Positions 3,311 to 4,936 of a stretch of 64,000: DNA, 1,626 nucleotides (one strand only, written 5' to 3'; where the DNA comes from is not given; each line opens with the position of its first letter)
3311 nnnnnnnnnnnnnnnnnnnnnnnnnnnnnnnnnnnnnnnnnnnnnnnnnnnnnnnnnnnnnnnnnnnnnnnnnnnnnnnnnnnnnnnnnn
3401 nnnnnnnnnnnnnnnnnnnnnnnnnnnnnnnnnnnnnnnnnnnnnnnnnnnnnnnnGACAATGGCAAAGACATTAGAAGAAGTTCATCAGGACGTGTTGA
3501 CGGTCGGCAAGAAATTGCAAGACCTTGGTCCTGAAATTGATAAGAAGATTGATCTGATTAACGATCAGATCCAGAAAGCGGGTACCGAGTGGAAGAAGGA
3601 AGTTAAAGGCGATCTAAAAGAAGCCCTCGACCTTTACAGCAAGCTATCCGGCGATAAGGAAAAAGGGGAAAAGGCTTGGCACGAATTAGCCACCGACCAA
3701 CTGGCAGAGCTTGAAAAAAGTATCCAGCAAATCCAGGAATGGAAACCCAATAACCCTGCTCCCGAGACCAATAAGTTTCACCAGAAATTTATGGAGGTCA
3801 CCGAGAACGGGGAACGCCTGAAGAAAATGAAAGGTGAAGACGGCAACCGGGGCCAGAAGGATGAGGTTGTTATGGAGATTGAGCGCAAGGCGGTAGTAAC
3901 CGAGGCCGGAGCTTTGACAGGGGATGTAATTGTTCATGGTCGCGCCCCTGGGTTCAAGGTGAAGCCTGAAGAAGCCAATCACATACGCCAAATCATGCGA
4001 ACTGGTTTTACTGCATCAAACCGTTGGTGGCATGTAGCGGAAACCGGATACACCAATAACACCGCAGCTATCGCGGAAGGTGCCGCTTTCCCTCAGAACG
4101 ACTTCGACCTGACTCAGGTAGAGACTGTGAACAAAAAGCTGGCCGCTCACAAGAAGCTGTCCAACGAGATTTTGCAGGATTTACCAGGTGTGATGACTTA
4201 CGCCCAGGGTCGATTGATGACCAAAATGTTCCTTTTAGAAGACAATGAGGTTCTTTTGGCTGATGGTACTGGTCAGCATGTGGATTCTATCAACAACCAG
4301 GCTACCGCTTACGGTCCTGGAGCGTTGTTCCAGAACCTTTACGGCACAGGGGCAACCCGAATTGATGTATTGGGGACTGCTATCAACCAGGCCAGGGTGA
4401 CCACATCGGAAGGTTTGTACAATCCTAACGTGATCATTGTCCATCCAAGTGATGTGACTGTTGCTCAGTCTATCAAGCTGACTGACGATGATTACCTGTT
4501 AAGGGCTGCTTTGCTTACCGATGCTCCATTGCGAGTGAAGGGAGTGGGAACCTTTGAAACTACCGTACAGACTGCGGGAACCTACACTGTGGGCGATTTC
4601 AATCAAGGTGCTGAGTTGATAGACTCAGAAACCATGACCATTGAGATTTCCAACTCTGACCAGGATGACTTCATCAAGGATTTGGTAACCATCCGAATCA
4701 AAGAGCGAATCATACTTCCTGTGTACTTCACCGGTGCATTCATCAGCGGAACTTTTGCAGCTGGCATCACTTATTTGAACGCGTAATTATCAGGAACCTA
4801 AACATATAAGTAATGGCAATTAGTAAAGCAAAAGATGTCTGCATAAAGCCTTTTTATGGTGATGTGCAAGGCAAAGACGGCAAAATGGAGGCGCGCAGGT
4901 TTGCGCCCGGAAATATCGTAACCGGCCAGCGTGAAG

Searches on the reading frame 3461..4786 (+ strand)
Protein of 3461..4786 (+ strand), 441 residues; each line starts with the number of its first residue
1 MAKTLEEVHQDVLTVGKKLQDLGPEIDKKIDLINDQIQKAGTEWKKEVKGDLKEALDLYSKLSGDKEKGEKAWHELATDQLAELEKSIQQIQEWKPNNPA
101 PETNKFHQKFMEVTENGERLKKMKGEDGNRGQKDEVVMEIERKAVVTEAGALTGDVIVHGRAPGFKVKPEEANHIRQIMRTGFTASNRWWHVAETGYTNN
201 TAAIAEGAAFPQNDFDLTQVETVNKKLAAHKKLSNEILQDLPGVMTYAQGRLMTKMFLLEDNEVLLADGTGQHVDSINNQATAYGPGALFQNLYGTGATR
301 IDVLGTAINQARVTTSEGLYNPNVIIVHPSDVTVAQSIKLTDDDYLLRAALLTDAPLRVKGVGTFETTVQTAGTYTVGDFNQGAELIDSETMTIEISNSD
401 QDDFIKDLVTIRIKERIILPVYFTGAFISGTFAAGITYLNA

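Call 4: search_protein_families(library=pfam, proteins=[window:3461-4786:+], max_evalue=1)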
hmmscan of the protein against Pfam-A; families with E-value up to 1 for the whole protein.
window:3461-4786:+ (441 aa): 4 families
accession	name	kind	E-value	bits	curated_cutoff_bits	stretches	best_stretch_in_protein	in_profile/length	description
PF05065.19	Phage_capsid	-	1.6e-19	70.8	24.2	1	161-429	9-277/280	Phage capsid family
PF07072.16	ZapD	-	0.027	14.7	27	1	75-146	40-110/210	Cell division protein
PF09278.17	MerR-DNA-bind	-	0.18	12.9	25.4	1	53-93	21-57/65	MerR, DNA binding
PF03938.19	OmpH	-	0.28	11.8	32.4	1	33-111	20-93/141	Outer membrane protein (OmpH-like)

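Call 16: find_related_loci(query=window:3461-4786:+, collection=viral_contigs, flank=8000)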
Query window:3461-4786:+ (441 aa) in viral_contigs; peptide patterns used: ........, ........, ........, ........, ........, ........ (x = any residue, [..] = any of these).
7 stretches matched a pattern; 1 encode a relative of the query (tblastn E <= 1e-3); 1 distinct loci.
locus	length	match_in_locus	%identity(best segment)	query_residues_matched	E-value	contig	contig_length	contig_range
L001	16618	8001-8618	29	223-432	2e-22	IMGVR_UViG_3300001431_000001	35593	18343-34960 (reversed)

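Call 32: find_related_loci(query=A3, collection=viral_contigs, flank=8000)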
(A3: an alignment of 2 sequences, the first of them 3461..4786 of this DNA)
Query A3 (441 aa) in viral_contigs; peptide patterns used: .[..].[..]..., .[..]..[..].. (x = any residue, [..] = any of these).
345 stretches matched a pattern; 2 encode a relative of the query (tblastn E <= 1e-3); 2 distinct loci.
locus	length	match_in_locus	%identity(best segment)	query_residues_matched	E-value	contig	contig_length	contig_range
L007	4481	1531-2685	32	26-441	3e-56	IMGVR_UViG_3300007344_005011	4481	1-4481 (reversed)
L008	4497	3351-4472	32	26-431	1e-55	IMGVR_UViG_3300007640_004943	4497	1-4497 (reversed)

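Call 38: find_related_loci(query=A4, collection=genome_contigs, flank=8000)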
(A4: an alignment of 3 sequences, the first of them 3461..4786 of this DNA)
Query A4 (441 aa) in genome_contigs; peptide patterns used: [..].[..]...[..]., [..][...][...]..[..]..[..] (x = any residue, [..] = any of these).
559 stretches matched a pattern; 2 encode a relative of the query (tblastn E <= 1e-3); 2 distinct loci.
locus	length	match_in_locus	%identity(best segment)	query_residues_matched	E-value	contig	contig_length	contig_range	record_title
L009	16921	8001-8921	32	116-432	9e-34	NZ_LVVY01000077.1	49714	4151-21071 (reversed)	Devosia elaeis strain S37 DIN_R1_(paired)_trimmed_(paired)_contig_31, whole genome shotgun sequence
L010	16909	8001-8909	29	116-428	1e-31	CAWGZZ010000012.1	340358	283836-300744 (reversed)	MAG: uncultured beta proteobacterium isolate MFD02979.bin.2.121 genome assembly, contig: contig_78021, whole genome shot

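Call 84: search_protein_families(library=pfam, proteins=[L007:398-733:+], max_evalue=10)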
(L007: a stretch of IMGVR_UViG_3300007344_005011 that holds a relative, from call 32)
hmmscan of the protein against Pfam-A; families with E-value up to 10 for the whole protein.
L007:398-733:+ (111 aa): 0 families
